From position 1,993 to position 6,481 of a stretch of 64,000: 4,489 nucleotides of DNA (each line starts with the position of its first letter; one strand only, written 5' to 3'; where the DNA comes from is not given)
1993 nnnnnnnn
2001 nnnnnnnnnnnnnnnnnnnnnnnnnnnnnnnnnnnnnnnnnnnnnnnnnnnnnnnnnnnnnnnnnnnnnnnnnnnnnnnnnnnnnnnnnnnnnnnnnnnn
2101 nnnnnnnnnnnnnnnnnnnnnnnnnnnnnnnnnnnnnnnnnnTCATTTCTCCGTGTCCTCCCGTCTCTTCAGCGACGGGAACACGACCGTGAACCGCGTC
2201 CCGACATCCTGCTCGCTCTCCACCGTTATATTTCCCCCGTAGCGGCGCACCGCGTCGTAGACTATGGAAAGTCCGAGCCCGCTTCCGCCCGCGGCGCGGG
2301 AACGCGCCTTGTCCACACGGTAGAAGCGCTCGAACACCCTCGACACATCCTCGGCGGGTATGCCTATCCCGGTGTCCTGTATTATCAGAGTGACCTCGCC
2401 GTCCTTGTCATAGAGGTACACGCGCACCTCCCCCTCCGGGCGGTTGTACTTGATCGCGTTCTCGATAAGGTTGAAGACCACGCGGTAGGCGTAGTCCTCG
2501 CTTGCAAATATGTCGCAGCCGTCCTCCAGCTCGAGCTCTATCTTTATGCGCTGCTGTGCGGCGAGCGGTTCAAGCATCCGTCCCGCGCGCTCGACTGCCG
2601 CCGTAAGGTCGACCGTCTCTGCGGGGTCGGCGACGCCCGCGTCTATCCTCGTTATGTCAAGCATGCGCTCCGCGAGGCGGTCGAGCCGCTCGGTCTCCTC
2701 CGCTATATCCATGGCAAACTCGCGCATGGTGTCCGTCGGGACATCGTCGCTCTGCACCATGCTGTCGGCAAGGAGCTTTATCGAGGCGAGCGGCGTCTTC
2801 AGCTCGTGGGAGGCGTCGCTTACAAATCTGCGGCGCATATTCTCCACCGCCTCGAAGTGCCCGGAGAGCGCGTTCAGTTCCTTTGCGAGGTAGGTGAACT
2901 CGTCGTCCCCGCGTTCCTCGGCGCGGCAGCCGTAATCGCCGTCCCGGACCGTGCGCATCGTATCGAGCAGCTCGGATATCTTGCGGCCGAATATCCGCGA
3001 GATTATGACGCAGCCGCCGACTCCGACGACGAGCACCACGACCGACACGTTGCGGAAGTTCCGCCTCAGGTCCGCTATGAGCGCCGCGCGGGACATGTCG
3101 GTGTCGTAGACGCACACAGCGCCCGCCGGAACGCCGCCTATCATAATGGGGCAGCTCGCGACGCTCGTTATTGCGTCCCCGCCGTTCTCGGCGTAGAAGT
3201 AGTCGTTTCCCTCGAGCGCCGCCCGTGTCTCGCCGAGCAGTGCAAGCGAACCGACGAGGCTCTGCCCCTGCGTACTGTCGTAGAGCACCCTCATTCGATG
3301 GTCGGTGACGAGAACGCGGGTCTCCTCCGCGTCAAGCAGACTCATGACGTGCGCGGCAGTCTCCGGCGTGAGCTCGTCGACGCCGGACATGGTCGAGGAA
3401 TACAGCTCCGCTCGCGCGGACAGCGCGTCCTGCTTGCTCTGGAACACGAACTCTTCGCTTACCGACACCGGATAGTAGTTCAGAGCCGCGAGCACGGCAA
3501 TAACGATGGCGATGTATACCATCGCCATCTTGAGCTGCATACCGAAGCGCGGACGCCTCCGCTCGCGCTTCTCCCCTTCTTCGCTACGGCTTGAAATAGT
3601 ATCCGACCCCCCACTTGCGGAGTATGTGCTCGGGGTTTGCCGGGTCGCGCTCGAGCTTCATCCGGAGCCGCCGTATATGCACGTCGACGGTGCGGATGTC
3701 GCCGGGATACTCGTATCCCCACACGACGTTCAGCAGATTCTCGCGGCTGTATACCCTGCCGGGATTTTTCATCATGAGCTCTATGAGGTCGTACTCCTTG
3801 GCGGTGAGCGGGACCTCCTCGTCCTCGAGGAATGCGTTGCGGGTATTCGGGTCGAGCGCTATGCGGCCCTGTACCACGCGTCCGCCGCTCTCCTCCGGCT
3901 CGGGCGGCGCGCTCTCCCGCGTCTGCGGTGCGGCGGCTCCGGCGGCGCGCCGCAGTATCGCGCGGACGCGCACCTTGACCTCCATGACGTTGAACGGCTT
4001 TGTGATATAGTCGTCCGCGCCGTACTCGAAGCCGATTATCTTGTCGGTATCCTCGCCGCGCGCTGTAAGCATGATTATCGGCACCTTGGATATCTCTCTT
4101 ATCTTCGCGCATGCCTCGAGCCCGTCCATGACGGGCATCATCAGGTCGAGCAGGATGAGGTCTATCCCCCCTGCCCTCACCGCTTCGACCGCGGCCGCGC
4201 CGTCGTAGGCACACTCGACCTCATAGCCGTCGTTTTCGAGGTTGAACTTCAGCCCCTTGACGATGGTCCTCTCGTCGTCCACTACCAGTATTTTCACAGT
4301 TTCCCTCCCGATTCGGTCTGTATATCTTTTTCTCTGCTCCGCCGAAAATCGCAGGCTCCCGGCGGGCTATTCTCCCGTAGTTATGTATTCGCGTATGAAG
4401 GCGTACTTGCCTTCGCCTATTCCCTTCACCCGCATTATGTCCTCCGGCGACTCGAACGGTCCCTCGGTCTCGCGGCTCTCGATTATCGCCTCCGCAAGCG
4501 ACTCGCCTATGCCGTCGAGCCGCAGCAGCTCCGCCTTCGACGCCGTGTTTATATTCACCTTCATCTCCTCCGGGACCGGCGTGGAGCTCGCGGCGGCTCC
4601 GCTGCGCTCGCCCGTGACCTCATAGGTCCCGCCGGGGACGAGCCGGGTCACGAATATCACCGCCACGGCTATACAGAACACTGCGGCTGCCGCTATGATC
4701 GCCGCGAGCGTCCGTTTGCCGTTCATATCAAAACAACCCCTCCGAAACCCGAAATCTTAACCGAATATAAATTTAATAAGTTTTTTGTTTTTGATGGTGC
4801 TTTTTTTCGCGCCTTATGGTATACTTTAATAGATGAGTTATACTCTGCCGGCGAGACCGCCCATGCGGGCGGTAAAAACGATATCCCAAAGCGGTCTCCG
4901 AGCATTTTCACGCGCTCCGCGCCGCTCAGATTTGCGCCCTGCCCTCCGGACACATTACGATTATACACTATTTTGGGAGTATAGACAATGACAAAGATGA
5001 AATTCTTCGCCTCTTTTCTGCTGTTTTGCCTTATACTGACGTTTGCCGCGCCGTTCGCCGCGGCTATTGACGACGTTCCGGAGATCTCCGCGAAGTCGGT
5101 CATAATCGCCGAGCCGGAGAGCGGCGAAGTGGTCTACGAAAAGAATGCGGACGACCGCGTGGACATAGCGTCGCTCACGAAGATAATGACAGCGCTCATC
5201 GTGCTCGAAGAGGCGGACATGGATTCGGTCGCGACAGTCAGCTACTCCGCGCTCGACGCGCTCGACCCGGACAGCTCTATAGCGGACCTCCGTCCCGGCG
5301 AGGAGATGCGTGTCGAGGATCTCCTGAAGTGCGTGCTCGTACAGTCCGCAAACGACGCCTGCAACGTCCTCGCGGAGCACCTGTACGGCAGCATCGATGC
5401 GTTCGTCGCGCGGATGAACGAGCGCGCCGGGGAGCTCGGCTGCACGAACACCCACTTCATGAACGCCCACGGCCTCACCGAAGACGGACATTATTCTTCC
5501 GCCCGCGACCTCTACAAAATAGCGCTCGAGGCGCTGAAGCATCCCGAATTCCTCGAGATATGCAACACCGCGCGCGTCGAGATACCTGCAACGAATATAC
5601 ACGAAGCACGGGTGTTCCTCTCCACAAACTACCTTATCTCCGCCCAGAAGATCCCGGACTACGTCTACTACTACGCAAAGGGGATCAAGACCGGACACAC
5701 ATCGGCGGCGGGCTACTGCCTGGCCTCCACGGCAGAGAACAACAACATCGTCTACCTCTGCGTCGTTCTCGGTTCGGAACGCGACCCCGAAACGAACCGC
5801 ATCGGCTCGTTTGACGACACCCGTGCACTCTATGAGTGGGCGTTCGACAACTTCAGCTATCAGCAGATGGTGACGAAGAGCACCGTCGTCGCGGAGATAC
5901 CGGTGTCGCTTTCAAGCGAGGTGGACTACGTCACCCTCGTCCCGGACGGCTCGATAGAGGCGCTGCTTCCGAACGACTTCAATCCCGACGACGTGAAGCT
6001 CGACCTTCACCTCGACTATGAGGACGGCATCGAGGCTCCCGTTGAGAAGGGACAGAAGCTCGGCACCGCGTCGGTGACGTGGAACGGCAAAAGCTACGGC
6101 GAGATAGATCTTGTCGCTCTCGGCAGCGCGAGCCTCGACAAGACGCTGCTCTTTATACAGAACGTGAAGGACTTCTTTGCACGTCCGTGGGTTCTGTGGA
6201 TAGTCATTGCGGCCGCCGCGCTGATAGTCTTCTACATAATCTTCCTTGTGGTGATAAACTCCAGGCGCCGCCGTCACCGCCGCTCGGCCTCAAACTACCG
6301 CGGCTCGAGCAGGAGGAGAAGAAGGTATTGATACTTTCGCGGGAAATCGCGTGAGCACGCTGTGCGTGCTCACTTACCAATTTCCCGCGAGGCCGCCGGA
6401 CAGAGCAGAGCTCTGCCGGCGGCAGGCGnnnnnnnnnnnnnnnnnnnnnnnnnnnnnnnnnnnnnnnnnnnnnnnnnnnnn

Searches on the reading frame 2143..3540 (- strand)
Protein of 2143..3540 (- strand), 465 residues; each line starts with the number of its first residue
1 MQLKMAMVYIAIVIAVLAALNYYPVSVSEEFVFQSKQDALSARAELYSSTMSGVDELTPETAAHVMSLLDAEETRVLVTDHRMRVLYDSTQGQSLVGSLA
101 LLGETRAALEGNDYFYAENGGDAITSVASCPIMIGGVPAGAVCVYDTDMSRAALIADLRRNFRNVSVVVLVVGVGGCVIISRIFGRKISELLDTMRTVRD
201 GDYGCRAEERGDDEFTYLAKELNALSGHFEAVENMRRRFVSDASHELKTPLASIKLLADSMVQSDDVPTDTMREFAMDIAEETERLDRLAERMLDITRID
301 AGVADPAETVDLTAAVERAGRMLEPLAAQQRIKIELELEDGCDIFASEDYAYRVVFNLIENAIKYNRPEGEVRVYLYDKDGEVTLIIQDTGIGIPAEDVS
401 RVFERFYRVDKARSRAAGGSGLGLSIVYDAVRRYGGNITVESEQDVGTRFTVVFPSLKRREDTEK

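Call 91: search_protein_families(library=pfam, max_evalue=0.00001, proteins=[window:2143-3540:-])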
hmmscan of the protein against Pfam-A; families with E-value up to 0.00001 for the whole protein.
window:2143-3540:- (465 aa): 2 families
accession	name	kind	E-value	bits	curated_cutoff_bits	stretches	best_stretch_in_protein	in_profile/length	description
PF02518.31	HATPase_c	-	3.4e-30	105.2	26.4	1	348-456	3-109/111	Histidine kinase-, DNA gyrase B-, and HSP90-like ATPase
PF00512.31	HisKA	-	5.8e-16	58.7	26.9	1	235-302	1-66/66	His Kinase A (phospho-acceptor) domain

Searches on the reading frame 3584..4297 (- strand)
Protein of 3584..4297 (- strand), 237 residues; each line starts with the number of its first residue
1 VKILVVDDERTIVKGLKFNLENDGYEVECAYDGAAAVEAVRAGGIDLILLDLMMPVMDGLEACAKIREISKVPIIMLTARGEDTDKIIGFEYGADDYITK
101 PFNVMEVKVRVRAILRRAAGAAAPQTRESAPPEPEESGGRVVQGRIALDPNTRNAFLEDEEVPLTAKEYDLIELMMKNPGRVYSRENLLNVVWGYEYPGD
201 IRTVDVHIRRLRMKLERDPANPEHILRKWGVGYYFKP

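Call 91: search_protein_families(library=pfam, max_evalue=0.00001, proteins=[window:3584-4297:-])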
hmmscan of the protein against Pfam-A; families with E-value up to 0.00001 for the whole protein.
window:3584-4297:- (237 aa): 2 families
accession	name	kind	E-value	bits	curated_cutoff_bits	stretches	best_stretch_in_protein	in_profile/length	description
PF00072.30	Response_reg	-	1.1e-30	106.5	30.2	1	3-111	1-110/111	Response regulator receiver domain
PF00486.34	Trans_reg_C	-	6.8e-28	97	26.2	1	160-235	2-77/77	Transcriptional regulatory protein, C terminal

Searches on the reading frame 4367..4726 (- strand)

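Call 91: search_protein_families(library=pfam, max_evalue=0.00001, proteins=[window:4367-4726:-])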
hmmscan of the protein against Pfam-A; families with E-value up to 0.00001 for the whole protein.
window:4367-4726:- (119 aa): 4 families
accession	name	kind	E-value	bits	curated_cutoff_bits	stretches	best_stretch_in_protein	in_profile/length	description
PF12836.13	HHH_3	-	1.8e-20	73.2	27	1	55-116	4-65/65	Helix-hairpin-helix motif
PF00633.29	HHH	-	1.8e-10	40.5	24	1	58-83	4-29/30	Helix-hairpin-helix motif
PF03934.19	T2SSK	-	1.4e-07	32.2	24.2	1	57-102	1-46/63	Type II secretion system (T2SS), protein K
PF14716.13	HHH_8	-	2e-06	28.5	30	0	62-87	45-70/73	Helix-hairpin-helix domain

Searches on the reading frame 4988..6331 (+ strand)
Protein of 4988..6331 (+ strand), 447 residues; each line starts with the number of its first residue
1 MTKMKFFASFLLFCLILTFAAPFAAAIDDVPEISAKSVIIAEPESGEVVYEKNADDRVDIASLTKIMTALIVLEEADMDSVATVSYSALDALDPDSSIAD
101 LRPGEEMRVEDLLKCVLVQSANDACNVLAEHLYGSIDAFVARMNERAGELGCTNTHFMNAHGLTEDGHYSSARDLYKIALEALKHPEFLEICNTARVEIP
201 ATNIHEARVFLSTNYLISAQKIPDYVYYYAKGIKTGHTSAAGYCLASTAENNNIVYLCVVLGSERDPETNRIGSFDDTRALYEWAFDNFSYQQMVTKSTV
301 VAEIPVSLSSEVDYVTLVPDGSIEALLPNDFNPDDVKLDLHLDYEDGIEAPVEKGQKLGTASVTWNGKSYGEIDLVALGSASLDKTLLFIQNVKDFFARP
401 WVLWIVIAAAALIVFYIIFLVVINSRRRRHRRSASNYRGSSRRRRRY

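Call 36: search_protein_families(library=pfam, proteins=[window:4988-6331:+])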
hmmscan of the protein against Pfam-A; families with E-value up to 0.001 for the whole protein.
window:4988-6331:+ (447 aa): 3 families
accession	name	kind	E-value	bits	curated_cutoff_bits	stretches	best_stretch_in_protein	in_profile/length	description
PF00768.25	Peptidase_S11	-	4e-58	197.1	27.6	1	29-263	6-237/239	D-alanyl-D-alanine carboxypeptidase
PF13354.11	Beta-lactamase2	-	4.5e-10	39.7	22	1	38-185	2-148/214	Beta-lactamase enzyme family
PF07943.18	PBP5_C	-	4.2e-09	36.9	21.2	1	289-378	1-86/91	Penicillin-binding protein 5, C-terminal domain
